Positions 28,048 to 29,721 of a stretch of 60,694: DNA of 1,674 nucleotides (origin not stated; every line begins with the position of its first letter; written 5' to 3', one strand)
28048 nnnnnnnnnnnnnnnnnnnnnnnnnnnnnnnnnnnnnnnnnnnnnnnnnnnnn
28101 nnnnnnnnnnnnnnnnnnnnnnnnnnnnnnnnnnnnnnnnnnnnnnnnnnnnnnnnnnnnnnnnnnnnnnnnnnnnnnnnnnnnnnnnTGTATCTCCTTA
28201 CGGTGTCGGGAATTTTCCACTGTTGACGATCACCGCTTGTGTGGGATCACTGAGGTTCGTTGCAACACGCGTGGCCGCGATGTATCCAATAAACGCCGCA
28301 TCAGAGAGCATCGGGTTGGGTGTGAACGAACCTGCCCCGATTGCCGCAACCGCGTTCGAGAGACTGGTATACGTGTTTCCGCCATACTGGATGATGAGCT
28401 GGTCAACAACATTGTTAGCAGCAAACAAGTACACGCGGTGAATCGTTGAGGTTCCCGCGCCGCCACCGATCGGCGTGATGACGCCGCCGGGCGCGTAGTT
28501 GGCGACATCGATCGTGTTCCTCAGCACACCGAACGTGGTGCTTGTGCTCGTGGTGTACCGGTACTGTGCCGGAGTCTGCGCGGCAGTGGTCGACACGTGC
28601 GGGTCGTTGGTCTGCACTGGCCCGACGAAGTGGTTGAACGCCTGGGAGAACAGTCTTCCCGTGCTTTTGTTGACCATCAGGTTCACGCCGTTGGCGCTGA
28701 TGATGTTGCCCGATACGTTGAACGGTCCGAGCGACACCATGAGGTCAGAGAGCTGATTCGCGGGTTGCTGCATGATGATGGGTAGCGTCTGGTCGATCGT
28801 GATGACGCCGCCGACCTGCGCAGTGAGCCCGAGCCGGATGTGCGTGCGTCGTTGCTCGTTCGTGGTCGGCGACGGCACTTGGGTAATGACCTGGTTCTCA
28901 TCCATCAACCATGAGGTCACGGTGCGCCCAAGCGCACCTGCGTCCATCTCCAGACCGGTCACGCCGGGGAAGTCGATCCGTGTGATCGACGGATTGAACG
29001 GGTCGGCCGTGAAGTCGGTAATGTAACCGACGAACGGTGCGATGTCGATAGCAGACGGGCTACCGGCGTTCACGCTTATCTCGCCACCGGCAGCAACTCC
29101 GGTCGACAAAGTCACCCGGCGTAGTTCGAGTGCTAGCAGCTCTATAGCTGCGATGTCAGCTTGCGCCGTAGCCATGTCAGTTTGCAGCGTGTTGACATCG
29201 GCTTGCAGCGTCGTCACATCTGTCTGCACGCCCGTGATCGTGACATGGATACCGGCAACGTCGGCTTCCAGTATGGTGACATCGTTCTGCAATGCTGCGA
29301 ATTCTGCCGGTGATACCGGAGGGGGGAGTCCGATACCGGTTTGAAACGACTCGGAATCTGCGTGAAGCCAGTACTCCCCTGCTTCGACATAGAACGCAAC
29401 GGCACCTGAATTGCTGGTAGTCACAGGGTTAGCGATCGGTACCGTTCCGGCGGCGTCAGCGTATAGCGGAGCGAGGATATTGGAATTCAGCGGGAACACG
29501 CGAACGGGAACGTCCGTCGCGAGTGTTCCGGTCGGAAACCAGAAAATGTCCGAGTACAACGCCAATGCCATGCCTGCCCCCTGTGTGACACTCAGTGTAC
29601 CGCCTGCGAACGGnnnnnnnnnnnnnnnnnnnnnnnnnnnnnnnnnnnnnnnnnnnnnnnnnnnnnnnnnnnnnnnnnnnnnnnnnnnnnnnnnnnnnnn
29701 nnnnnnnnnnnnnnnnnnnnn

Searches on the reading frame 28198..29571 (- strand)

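Call 64: search_protein_families(library=phrogs, proteins=[window:28198-29571:-], max_evalue=0.00001)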
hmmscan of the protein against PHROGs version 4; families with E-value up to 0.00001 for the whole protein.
window:28198-29571:- (457 aa): 4 families
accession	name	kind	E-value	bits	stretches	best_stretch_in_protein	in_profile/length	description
phrog_16641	-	tail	7.2e-64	217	1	154-454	437-736/1296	tail fiber protein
phrog_24355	-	moron, auxiliary metabolic gene and host takeover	3.7e-21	76.3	1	1-139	1-139/470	polysaccharide deacetylase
phrog_5668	-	tail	5e-19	68.6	1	156-440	404-661/1567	tail fiber protein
phrog_19577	-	head and packaging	1.4e-08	35.3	1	91-143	88-140/378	minor head protein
